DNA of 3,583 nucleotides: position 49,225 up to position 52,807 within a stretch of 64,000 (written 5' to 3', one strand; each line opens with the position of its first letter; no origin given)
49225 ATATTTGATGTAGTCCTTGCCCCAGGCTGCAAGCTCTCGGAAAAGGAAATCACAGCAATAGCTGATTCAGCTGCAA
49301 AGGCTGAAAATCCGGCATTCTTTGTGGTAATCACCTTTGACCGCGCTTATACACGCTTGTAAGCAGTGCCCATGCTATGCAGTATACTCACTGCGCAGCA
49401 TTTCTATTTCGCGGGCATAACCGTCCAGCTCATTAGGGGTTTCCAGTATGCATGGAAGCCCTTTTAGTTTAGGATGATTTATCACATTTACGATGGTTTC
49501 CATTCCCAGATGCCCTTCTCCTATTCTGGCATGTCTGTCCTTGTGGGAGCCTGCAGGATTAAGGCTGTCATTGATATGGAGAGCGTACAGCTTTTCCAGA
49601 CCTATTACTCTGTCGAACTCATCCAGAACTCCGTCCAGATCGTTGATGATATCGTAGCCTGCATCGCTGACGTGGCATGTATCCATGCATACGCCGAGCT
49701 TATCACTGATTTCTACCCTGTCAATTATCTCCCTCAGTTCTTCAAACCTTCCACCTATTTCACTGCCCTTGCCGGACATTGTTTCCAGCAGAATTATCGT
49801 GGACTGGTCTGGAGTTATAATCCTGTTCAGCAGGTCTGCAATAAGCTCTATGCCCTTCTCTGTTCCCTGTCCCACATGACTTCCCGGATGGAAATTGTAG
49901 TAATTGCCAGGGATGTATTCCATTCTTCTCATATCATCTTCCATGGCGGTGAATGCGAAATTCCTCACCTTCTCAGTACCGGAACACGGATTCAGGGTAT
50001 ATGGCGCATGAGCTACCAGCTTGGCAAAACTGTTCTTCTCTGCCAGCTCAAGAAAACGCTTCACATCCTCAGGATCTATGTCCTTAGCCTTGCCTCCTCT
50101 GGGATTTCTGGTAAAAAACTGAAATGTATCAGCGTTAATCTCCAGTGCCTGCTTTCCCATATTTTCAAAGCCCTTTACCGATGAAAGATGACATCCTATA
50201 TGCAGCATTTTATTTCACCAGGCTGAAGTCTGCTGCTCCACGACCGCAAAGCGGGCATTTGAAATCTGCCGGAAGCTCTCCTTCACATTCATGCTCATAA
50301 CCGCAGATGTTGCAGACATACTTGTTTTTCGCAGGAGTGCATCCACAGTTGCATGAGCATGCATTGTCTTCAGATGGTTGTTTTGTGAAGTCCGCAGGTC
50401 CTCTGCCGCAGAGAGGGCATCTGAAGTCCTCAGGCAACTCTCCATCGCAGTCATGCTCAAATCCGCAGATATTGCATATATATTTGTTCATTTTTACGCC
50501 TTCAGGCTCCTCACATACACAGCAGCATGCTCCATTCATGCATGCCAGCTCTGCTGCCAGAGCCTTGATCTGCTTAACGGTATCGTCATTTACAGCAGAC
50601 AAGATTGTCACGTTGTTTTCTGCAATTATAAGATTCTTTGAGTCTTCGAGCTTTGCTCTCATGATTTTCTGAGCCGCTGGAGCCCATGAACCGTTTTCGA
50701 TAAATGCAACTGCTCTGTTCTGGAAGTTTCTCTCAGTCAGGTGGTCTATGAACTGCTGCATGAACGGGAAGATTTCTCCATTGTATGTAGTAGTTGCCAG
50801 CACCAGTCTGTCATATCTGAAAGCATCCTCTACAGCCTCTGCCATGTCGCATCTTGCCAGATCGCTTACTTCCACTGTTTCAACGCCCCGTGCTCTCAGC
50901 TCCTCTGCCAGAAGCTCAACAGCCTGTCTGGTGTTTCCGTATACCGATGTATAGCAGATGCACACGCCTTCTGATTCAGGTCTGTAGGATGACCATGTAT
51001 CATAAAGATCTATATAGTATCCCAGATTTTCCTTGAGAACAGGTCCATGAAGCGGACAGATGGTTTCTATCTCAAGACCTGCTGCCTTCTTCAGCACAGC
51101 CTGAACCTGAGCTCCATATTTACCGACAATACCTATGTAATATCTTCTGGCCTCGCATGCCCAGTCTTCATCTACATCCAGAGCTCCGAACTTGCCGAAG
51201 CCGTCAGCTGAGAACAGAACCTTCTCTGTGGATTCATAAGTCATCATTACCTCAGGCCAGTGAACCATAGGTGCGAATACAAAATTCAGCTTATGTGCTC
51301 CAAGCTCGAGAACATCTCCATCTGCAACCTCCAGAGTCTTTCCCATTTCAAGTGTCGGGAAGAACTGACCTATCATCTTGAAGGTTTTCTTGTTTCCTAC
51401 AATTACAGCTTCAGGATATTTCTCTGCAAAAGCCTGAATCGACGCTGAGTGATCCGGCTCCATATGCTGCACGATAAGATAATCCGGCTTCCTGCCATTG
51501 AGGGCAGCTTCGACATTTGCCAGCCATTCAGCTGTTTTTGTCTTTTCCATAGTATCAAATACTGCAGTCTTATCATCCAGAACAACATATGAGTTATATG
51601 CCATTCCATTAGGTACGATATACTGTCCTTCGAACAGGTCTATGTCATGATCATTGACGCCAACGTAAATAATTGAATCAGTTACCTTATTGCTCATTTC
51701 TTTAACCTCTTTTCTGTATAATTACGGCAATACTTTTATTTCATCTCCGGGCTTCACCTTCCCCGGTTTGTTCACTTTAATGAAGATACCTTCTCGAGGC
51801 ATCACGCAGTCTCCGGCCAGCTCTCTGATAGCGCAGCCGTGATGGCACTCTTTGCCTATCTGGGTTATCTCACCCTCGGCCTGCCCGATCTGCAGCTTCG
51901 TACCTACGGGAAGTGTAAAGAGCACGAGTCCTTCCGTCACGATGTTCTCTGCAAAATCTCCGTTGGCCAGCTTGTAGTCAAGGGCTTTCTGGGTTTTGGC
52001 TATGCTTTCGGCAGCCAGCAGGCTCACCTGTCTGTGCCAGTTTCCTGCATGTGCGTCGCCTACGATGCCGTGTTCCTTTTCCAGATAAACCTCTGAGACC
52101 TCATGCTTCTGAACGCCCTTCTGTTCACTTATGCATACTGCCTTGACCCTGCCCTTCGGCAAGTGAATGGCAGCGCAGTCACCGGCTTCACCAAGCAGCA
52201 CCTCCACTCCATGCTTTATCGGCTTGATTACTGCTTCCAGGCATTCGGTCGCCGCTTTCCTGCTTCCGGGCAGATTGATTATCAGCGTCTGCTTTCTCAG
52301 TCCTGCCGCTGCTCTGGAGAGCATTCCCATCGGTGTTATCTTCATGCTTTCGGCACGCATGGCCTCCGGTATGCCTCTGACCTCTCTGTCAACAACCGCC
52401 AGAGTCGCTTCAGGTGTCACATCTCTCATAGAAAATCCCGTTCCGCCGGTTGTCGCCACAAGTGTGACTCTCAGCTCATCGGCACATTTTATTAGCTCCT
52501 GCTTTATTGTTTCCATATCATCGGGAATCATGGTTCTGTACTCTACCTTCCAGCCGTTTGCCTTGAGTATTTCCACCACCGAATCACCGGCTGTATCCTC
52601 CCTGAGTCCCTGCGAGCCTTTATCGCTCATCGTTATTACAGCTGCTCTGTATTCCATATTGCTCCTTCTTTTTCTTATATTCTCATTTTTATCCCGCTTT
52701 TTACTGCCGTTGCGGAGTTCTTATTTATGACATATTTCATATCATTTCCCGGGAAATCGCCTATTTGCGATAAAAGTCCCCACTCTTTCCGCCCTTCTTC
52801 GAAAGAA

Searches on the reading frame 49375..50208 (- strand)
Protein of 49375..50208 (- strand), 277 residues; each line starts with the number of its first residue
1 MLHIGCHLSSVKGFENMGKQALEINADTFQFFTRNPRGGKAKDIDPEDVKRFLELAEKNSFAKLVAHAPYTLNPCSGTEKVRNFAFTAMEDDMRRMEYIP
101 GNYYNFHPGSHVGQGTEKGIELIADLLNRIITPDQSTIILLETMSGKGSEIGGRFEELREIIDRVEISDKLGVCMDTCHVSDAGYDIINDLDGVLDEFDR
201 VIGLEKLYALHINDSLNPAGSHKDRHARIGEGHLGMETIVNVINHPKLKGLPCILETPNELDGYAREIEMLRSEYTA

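Call 43: search_protein_families(library=pfam, proteins=[window:49375-50208:-], max_evalue=0.00001)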
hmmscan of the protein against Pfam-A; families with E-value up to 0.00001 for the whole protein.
window:49375-50208:- (277 aa): 1 family
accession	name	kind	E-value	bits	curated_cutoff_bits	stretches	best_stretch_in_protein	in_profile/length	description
PF01261.30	AP_endonuc_2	-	9.2e-56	189.7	31.1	1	20-273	3-248/249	Xylose isomerase-like TIM barrel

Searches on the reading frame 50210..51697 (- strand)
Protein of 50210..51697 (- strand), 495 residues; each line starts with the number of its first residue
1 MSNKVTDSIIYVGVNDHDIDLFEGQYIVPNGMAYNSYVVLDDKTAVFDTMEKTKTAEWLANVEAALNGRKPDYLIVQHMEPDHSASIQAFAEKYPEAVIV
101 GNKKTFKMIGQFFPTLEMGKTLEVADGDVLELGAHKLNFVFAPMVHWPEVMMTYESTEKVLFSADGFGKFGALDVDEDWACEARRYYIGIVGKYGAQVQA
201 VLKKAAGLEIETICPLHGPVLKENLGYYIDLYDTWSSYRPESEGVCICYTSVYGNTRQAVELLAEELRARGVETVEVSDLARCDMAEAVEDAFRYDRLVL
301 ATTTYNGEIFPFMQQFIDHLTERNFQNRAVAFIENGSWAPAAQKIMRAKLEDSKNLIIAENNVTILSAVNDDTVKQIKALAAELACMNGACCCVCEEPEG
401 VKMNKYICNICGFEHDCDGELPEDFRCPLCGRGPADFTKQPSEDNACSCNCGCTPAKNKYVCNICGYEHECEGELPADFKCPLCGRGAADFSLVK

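Call 43: search_protein_families(library=pfam, proteins=[window:50210-51697:-], max_evalue=0.00001)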
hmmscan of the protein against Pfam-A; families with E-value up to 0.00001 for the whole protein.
window:50210-51697:- (495 aa): 6 families
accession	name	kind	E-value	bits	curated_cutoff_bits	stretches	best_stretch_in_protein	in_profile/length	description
PF19583.5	ODP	-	2.6e-16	60.5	27.2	1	34-218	3-194/194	ODP family beta lactamase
PF12724.12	Flavodoxin_5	-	2.9e-10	41.1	27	1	247-353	2-103/145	Flavodoxin domain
PF03358.20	FMN_red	-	1.3e-07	31.7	24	1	251-338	11-117/152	NADPH-dependent FMN reductase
PF00753.33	Lactamase_B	-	1.8e-07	31.7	22.7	1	33-215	5-194/196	Metallo-beta-lactamase superfamily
PF00258.30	Flavodoxin_1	-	3.3e-06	27.7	25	1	247-331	1-90/143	Flavodoxin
PF21349.2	RUBY_RBDX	-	6.6e-06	25.9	26.5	0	460-491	1-29/30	Rubrerythrin, rubredoxin-like domain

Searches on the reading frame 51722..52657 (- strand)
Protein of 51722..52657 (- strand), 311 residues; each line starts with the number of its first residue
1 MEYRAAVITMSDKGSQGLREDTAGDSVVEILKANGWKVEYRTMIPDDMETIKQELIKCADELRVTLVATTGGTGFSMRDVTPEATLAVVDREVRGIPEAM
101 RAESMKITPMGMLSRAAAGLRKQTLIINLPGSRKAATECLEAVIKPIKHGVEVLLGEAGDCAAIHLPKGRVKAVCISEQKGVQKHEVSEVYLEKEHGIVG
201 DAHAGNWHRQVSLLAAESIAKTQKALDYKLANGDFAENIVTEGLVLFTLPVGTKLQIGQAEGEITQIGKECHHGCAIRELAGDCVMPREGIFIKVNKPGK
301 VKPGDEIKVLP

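Call 46: search_protein_families(library=pfam, proteins=[window:51722-52657:-], max_evalue=0.001)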
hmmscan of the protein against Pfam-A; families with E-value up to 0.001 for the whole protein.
window:51722-52657:- (311 aa): 2 families
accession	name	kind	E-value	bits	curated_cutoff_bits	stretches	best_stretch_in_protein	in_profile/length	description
PF00994.29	MoCF_biosynth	-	3.5e-30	105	26.6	1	6-146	1-140/144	Probable molybdopterin binding domain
PF03473.23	MOSC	-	1.4e-11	44.9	22.7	1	202-308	3-120/120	MOSC domain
